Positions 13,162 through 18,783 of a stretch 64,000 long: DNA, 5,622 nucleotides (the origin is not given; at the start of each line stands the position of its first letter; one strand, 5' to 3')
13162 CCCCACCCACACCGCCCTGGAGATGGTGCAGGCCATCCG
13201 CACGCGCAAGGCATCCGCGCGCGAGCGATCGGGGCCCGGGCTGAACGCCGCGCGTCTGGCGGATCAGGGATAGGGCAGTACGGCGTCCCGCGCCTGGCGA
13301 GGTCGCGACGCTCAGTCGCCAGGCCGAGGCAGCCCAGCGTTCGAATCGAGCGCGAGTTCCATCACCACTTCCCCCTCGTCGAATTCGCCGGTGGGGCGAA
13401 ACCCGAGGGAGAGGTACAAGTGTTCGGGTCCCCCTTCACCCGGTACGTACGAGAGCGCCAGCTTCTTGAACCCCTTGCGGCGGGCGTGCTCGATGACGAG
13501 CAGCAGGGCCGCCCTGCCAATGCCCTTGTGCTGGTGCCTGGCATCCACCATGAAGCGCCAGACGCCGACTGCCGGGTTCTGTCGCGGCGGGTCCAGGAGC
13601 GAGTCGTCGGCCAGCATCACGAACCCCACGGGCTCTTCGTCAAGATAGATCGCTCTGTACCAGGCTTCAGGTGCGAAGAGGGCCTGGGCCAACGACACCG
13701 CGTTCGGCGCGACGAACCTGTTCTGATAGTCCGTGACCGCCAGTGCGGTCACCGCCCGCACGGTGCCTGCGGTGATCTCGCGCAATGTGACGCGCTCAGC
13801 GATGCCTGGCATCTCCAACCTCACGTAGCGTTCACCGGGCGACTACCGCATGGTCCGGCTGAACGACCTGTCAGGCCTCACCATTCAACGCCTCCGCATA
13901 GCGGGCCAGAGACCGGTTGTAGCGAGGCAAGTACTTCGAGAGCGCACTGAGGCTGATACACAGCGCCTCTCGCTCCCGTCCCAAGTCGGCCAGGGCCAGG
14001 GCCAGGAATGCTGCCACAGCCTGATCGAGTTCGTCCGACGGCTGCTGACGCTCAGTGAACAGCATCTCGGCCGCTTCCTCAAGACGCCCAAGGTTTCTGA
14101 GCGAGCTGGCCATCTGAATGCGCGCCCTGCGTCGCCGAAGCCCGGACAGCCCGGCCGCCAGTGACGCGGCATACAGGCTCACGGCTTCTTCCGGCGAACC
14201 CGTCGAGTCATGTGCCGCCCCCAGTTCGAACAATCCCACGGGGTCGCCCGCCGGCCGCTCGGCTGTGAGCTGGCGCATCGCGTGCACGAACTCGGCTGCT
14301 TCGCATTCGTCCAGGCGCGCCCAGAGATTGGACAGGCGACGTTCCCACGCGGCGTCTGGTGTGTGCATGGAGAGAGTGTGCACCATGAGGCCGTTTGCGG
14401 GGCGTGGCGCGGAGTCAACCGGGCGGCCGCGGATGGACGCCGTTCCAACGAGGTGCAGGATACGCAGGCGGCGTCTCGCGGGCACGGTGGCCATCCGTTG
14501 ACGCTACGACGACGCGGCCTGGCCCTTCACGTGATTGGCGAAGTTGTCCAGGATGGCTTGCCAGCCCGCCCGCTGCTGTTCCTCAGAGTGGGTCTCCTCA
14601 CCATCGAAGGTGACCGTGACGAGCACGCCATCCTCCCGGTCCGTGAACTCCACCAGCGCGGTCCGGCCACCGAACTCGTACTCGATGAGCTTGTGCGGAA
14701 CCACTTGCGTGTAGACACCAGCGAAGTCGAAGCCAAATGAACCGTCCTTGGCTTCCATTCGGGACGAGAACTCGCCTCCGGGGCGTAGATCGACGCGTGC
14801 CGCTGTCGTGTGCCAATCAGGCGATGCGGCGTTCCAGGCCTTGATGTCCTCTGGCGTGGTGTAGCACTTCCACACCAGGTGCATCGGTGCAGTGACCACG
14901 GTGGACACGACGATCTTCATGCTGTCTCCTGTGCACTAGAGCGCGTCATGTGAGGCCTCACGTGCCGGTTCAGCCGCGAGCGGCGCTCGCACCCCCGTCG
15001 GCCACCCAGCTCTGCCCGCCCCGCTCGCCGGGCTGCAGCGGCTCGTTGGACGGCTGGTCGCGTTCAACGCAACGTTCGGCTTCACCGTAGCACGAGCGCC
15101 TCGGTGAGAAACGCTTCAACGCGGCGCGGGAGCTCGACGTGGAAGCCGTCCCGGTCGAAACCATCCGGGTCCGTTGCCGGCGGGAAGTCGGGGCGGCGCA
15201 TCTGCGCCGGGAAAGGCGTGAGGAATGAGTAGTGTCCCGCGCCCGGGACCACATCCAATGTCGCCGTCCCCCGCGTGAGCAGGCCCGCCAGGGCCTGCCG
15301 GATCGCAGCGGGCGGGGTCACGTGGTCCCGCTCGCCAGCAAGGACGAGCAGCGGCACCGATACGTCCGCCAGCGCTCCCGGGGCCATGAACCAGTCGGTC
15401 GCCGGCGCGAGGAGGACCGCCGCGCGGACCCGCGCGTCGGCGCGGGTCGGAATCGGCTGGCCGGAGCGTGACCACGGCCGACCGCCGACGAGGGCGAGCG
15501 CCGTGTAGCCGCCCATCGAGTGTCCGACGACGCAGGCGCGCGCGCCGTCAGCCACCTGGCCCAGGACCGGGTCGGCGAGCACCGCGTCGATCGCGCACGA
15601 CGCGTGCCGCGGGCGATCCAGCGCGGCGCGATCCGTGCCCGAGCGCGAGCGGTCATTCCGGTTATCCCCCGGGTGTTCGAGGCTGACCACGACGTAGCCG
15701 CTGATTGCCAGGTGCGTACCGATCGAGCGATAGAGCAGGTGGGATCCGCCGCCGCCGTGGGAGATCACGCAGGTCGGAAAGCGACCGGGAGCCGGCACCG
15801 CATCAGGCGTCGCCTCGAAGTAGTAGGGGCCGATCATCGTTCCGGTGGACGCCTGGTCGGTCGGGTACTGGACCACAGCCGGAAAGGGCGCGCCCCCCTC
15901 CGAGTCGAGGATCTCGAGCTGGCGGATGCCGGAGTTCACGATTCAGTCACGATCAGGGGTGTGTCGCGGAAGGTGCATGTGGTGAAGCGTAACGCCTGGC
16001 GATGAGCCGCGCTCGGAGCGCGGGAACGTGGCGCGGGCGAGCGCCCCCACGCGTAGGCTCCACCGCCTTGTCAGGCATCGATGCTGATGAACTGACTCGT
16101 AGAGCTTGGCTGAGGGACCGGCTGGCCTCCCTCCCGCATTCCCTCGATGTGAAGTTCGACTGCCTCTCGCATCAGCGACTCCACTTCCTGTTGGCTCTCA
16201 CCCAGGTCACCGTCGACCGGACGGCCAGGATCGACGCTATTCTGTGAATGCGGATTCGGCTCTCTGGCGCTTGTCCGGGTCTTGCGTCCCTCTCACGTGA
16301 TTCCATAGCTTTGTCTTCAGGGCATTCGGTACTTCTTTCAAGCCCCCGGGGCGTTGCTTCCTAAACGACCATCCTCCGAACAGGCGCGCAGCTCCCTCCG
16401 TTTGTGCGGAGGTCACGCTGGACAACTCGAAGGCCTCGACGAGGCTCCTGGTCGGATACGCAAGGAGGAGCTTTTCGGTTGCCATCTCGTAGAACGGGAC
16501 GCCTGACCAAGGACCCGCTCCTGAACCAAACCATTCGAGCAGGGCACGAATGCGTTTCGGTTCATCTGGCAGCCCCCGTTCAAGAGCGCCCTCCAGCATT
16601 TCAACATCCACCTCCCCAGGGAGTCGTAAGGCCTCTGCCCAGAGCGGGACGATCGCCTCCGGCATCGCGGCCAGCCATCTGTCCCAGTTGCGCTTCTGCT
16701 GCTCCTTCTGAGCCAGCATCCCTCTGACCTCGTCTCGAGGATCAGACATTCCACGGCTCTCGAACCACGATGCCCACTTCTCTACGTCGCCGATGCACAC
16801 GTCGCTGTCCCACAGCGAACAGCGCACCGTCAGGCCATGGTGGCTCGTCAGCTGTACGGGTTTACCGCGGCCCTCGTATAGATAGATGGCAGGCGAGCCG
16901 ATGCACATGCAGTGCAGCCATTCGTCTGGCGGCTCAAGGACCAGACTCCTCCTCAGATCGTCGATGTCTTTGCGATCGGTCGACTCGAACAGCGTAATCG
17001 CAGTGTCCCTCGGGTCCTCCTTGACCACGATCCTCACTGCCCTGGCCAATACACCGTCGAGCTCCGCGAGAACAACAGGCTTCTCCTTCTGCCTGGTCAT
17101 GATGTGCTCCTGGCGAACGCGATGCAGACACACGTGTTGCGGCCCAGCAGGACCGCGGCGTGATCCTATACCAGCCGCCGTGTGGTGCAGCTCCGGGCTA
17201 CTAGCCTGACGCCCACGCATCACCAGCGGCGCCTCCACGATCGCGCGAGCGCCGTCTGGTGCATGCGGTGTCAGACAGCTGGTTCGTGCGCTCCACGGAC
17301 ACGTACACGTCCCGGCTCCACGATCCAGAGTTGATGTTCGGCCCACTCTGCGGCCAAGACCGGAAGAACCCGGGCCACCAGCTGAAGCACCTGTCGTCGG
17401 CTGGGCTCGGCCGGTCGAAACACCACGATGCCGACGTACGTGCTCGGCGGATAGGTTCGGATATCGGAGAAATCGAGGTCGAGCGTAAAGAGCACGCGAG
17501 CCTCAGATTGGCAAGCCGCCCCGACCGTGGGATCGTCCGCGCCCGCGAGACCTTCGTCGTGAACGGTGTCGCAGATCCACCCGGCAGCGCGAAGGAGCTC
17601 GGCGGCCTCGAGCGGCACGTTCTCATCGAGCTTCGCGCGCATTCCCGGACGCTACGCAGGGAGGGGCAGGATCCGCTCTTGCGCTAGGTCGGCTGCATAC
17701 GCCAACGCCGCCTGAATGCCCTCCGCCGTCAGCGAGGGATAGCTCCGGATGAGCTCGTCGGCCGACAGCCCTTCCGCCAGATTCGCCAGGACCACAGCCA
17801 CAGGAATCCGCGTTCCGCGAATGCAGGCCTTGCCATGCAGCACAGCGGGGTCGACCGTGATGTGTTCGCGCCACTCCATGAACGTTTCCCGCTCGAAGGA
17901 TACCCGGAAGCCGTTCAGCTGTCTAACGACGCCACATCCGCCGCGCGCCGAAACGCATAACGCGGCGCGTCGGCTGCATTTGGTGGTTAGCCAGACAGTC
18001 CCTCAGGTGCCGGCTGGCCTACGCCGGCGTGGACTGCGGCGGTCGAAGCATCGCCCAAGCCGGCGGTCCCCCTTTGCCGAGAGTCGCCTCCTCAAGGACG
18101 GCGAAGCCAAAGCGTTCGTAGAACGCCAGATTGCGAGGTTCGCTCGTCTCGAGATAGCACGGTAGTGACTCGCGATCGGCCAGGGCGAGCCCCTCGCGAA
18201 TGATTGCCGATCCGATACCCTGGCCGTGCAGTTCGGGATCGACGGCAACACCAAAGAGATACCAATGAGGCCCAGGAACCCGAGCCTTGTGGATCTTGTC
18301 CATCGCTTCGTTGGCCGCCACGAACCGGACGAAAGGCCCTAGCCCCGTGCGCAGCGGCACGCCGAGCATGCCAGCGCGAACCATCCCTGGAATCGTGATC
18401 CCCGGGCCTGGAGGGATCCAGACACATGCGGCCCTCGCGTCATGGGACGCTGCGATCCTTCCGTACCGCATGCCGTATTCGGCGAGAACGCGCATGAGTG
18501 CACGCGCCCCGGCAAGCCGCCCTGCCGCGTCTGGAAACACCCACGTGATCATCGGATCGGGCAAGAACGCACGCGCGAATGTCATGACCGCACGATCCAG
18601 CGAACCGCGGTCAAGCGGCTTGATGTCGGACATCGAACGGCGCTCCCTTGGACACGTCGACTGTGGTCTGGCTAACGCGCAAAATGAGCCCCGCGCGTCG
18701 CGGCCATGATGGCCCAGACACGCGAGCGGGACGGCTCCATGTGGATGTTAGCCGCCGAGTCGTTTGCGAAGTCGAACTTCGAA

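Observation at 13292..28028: A ~14.7-kb sedentary chromosomal integron (18 attC sites, ~19 cassettes) between a fabH-like gene and a SnoaL-like gene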

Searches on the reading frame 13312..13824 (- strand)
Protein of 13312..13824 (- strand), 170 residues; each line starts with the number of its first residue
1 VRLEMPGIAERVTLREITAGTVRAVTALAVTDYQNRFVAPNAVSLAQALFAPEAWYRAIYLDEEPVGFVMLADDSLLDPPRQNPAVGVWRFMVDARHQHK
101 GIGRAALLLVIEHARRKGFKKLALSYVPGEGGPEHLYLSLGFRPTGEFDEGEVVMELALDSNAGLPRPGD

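Call 12: search_protein_families(library=pfam, proteins=[window:13312-13824:-], max_evalue=0.01)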
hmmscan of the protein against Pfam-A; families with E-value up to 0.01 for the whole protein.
window:13312-13824:- (170 aa): 4 families
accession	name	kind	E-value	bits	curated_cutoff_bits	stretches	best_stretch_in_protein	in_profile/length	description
PF00583.31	Acetyltransf_1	-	3e-11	44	20.7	1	52-142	33-116/116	Acetyltransferase (GNAT) family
PF13508.13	Acetyltransf_7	-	1.9e-07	31.8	27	1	59-143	8-83/84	Acetyltransferase (GNAT) domain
PF13673.13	Acetyltransf_10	-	0.00031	21.2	23.6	1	52-147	29-112/128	Acetyltransferase (GNAT) domain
PF13302.13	Acetyltransf_3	-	0.0013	19.8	25.4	1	11-142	1-137/138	Acetyltransferase (GNAT) domain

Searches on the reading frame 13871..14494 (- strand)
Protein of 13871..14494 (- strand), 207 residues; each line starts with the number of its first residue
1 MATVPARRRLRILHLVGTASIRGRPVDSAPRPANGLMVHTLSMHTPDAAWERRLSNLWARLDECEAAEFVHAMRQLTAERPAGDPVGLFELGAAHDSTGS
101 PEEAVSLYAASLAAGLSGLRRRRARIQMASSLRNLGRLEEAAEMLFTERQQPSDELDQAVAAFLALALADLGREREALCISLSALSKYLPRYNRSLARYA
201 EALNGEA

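Call 12: search_protein_families(library=pfam, proteins=[window:13871-14494:-], max_evalue=0.01)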
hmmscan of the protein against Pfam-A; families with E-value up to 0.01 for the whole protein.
window:13871-14494:- (207 aa): 4 families
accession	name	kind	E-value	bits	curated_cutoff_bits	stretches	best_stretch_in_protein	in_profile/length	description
PF12688.13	TPR_5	-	1.1e-40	139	24.2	1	86-203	2-119/119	Tetratrico peptide repeat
PF07719.23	TPR_2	-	0.00054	20.3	27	0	87-113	3-29/34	Tetratricopeptide repeat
PF13181.12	TPR_8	-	0.0017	18.8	25.7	0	124-144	3-23/34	Tetratricopeptide repeat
PF13428.12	TPR_14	-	0.0023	18.9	23.5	0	123-145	2-24/44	Tetratricopeptide repeat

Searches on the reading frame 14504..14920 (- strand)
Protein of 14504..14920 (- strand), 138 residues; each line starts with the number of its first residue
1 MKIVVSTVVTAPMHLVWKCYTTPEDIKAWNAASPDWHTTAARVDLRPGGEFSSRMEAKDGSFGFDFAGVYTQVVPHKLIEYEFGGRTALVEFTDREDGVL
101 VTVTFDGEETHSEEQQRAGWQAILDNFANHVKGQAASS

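Call 12: search_protein_families(library=pfam, proteins=[window:14504-14920:-], max_evalue=0.01)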
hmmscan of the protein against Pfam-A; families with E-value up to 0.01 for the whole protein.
window:14504-14920:- (138 aa): 2 families
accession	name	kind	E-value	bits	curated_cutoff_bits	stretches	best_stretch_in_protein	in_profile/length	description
PF08327.17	AHSA1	-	3.9e-24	85.7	22.1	1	11-131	2-124/125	Activator of Hsp90 ATPase homolog 1-like protein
PF10604.15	Polyketide_cyc2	-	9.6e-06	26.4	27.4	1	2-128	3-138/142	Polyketide cyclase / dehydrase and lipid transport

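Call 28: find_encoding_contigs(protein=window:14504-14920:-, flank=10000, max_places=6)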
Protein window:14504-14920:- (138 aa): 2 contigs read that carry it; 1 place shown.
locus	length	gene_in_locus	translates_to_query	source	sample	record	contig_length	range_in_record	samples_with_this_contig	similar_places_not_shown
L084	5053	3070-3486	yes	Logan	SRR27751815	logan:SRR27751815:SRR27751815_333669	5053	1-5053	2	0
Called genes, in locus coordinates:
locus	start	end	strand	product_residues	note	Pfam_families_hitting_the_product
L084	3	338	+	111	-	?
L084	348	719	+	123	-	PF18480:DUF5615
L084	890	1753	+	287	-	-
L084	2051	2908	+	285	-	PF03403:PAF-AH_p_II (weak), PF12740:PETase, PF12146:Hydrolase_4 (weak), PF00561:Abhydrolase_1, PF12697:Abhydrolase_6 (faint)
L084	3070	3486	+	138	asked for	PF10604:Polyketide_cyc2 (faint), PF08327:AHSA1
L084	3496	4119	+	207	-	PF12688:TPR_5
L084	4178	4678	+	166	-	PF00583:Acetyltransf_1, PF13508:Acetyltransf_7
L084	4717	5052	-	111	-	?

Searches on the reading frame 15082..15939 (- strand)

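Call 12: search_protein_families(library=pfam, proteins=[window:15082-15939:-], max_evalue=0.01)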
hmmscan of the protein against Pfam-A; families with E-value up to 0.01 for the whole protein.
window:15082-15939:- (285 aa): 8 families
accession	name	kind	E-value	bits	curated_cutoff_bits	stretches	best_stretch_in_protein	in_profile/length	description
PF00561.26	Abhydrolase_1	-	9.5e-14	52.1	25.8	2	58-190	4-112/245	alpha/beta hydrolase fold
PF12146.15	Hydrolase_4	-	5.5e-13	49.2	27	2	56-182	6-112/239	Serine aminopeptidase, S33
PF12697.13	Abhydrolase_6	-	8.3e-10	40.1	26.3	2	58-186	2-101/217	Alpha/beta hydrolase family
PF03403.19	PAF-AH_p_II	-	3.8e-09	36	20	1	50-90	96-136/372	Platelet-activating factor acetylhydrolase, isoform II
PF12740.14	PETase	-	8.6e-09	35.6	28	1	72-212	72-186/263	PET hydrolase-like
PF00326.27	Peptidase_S9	-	8.5e-05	22.6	22.6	0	129-155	60-86/213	Prolyl oligopeptidase family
PF07224.18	Chlorophyllase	-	0.0004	19.7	26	1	51-151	39-134/301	Chlorophyllase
PF20408.4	Abhydrolase_11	-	0.0027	17.9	27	0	58-236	6-165/193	Alpha/beta hydrolase domain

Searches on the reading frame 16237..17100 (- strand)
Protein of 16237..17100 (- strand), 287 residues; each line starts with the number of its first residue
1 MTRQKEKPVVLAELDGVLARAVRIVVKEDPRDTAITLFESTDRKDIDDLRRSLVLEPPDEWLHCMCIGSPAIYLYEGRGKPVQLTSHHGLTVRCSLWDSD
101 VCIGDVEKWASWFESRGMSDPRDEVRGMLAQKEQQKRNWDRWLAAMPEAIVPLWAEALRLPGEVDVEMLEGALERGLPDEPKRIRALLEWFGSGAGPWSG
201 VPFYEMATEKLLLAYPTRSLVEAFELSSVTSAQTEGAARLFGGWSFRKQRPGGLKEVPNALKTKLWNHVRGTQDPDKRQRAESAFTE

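Call 50: search_protein_families(library=pfam, proteins=[window:16237-17100:-], max_evalue=0.01)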
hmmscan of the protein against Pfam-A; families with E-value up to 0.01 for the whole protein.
window:16237-17100:- (287 aa): 0 families

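Call 70: search_protein_families(library=padloc, proteins=[window:16237-17100:-], max_evalue=0.001)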
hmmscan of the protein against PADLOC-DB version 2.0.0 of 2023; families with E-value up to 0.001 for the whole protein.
window:16237-17100:- (287 aa): 0 families

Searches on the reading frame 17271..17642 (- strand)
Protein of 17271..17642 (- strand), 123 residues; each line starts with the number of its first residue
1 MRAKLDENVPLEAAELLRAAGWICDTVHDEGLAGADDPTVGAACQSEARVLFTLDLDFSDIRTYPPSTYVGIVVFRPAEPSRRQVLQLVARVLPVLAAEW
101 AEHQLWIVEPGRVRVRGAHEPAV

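Call 12: search_protein_families(library=pfam, proteins=[window:17271-17642:-], max_evalue=0.01)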
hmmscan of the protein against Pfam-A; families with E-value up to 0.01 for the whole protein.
window:17271-17642:- (123 aa): 1 family
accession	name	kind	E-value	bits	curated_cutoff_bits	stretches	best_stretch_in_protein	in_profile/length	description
PF18480.7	DUF5615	-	9.1e-21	74.2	23.8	1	1-110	1-109/110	Domain of unknown function (DUF5615)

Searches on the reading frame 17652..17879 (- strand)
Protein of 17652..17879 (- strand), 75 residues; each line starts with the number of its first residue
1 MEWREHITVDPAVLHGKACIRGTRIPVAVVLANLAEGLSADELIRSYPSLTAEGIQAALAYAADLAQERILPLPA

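Call 12: search_protein_families(library=pfam, proteins=[window:17652-17879:-], max_evalue=0.01)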
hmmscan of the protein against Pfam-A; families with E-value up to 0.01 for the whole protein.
window:17652-17879:- (75 aa): 1 family
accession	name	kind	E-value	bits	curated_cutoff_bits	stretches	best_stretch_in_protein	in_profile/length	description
PF04255.20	DUF433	-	5.5e-25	87.4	23.6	1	7-62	1-56/56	Protein of unknown function (DUF433)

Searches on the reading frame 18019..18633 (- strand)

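Call 12: search_protein_families(library=pfam, proteins=[window:18019-18633:-], max_evalue=0.01)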
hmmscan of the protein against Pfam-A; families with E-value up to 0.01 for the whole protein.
window:18019-18633:- (204 aa): 4 families
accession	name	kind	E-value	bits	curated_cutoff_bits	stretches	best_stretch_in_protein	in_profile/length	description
PF00583.31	Acetyltransf_1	-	2.6e-11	44.3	20.7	1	112-177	55-116/116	Acetyltransferase (GNAT) family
PF13508.13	Acetyltransf_7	-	5.1e-10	40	27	1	118-178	28-83/84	Acetyltransferase (GNAT) domain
PF13673.13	Acetyltransf_10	-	2.4e-05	24.8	23.6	1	125-185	53-115/128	Acetyltransferase (GNAT) domain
PF13527.13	Acetyltransf_9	-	0.005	17.3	25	1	125-179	74-126/127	Acetyltransferase (GNAT) domain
